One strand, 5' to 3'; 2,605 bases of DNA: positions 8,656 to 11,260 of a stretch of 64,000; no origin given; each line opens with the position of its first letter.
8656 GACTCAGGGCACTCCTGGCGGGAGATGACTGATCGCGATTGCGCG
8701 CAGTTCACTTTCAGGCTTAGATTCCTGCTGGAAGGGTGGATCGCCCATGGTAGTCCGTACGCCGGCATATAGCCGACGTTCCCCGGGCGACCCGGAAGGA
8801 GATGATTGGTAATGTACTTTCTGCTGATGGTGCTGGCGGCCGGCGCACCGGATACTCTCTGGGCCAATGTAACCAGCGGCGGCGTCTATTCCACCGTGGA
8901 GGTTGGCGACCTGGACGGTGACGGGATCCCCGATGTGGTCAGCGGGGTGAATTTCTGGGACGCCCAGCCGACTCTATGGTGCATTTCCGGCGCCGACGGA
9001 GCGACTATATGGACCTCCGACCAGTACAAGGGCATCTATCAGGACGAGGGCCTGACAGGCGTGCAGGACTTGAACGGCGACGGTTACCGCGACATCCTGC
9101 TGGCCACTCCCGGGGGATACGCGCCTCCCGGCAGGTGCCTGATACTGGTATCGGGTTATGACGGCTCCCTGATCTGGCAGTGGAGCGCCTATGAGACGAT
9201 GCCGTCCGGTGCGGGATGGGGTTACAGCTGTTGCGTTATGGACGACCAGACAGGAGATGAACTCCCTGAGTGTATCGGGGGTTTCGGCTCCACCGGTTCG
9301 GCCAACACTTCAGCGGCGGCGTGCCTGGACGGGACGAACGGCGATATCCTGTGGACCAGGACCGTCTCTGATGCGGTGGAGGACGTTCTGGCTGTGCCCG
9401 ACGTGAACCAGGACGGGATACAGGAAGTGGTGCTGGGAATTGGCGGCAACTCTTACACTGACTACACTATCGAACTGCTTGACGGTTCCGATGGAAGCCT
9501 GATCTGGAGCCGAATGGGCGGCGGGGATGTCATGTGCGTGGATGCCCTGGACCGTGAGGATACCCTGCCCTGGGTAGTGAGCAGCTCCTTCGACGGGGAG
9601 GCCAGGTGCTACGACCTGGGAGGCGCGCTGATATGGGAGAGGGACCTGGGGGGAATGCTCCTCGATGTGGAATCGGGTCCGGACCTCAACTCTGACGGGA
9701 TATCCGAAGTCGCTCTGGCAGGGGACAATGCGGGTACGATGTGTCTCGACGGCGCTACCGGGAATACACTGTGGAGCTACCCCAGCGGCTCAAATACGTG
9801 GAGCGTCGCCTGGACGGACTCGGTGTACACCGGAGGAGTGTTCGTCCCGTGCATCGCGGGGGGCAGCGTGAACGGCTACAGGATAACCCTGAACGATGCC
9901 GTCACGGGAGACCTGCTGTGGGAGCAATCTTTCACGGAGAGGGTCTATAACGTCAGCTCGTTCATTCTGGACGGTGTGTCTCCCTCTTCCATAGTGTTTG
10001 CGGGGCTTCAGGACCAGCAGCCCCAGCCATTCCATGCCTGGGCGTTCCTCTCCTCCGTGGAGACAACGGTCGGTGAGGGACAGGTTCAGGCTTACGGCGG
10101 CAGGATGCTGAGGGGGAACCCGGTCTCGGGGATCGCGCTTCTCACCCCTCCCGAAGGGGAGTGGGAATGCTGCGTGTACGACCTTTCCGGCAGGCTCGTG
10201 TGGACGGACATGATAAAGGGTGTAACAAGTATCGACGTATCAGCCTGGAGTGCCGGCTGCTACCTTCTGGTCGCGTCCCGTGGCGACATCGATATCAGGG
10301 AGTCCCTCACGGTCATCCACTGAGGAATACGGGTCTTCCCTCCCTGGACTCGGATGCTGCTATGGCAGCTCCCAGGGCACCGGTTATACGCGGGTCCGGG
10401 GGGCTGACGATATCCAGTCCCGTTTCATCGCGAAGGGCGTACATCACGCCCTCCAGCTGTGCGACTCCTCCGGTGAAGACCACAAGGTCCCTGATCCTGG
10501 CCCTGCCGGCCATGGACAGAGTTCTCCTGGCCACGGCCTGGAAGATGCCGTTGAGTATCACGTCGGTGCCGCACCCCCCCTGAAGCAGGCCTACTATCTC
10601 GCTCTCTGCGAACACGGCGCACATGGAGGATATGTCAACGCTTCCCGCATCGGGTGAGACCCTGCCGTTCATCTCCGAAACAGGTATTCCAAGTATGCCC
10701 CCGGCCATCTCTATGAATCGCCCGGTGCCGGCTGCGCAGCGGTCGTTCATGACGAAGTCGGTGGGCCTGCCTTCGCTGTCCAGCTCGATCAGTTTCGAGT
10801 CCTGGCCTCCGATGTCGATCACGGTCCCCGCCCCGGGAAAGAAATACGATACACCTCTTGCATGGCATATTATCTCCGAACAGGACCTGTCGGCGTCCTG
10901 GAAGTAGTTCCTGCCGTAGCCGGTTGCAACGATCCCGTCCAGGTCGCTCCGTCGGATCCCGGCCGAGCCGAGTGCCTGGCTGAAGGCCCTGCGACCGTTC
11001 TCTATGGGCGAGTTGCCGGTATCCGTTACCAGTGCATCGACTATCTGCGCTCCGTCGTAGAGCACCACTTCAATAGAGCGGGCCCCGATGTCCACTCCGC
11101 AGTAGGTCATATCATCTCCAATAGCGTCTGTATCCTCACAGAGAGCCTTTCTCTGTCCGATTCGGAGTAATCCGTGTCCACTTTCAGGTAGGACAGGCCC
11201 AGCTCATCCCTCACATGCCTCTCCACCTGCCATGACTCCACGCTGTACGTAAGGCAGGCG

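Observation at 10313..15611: Translationally coupled operon: SAM methyltransferase, three HAD/BCR-type radical-enzyme modules and one ATPase activase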

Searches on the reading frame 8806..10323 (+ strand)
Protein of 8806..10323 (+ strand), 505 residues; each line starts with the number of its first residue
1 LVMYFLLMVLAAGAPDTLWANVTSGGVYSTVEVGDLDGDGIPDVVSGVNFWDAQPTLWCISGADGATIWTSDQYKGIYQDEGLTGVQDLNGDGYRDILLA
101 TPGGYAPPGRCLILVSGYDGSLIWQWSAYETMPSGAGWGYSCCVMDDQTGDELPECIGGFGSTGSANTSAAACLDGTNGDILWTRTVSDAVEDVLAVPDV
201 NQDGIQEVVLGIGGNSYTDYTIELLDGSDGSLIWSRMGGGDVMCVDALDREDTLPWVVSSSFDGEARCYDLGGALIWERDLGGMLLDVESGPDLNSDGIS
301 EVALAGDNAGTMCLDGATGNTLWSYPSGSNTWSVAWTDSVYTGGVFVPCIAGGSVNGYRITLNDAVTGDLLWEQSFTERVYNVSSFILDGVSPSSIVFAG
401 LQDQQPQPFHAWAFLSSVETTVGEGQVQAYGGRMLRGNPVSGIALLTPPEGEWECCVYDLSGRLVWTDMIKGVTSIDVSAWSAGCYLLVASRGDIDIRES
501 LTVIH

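Call 3: search_protein_families(library=pfam, proteins=[window:8806-10323:+], max_evalue=0.01)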
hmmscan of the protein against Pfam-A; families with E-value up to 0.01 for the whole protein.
window:8806-10323:+ (505 aa): 7 families
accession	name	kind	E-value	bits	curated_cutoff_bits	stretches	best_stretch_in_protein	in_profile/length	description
PF13517.12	FG-GAP_3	-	1e-11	45.7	26.9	1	22-45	37-60/61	FG-GAP-like repeat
PF13570.13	Beta-prop_ACSF4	-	1.2e-11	45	133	1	171-385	31-221/329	Beta-alanine-activating enzyme, beta-propeller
PF01839.29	FG-GAP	-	2.3e-11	43.7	22.1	2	85-105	7-26/37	FG-GAP repeat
PF13360.13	PQQ_2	-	1.1e-09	38.8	27.6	1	263-385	2-110/233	Outer membrane protein assembly factor BamB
PF25292.1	Beta-prop_CGLA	-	6.6e-09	36.1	26.8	1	256-327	1-71/316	Lambda-carrageenase beta-propeller domain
PF23727.1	Beta-prop_FAM234A_B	-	1.6e-08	33.9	26.4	1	104-234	46-168/467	FAM234A/B beta-propeller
PF18962.6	Por_Secre_tail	-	0.0035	18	27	1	438-494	4-66/75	Secretion system C-terminal sorting domain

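Call 4: search_protein_families(library=ncbifam, proteins=[window:8806-10323:+], max_evalue=0.01)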
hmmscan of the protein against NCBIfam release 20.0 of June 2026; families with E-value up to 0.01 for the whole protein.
window:8806-10323:+ (505 aa): 2 families
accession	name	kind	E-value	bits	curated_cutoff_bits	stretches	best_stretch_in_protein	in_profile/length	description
TIGR04183.1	Por_Secre_tail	domain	5.2e-05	23.2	23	1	438-491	4-59/72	T9SS type A sorting domain-containing protein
NF047539.1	XAC2610_fam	domain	0.0035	17.8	35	0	86-107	3-24/89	XAC2610-related protein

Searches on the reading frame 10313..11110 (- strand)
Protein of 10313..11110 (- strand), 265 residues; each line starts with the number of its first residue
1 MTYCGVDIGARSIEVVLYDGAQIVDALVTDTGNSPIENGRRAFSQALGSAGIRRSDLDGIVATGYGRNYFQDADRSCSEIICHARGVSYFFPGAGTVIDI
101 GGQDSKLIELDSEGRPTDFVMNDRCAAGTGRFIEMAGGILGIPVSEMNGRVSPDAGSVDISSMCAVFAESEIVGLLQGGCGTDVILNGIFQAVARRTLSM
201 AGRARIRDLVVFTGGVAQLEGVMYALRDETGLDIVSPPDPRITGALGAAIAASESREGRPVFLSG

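Call 3: search_protein_families(library=pfam, proteins=[window:10313-11110:-], max_evalue=0.01)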
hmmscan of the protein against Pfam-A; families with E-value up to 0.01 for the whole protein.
window:10313-11110:- (265 aa): 1 family
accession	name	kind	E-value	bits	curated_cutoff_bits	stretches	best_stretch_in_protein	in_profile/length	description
PF01869.26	BcrAD_BadFG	-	6.5e-48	164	31.5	1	5-252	2-271/271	BadF/BadG/BcrA/BcrD ATPase family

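Call 4: search_protein_families(library=ncbifam, proteins=[window:10313-11110:-], max_evalue=0.01)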
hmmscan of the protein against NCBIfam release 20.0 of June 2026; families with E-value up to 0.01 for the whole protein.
window:10313-11110:- (265 aa): 5 families
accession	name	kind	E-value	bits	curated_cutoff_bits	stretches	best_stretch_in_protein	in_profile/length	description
TIGR00241.1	CoA_E_activ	domain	6.8e-68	228.9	125.4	1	4-250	3-247/248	acyl-CoA dehydratase activase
TIGR03192.1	benz_CoA_bzdQ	equivalog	2.2e-44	152.1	380.2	1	3-250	34-284/293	benzoyl-CoA reductase, bzd-type, subunit Q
TIGR02259.1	benz_CoA_red_A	equivalog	6.2e-33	114.2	578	1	58-249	231-429/432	benzoyl-CoA reductase subunit A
TIGR03286.1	methan_mark_15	hypoth_equivalog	1.5e-30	106.5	455.75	1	4-253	147-402/404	methanogenesis marker 15 protein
TIGR02261.1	benz_CoA_red_D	equivalog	7.1e-28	97.5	312.85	1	4-250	4-260/262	benzoyl-CoA reductase subunit D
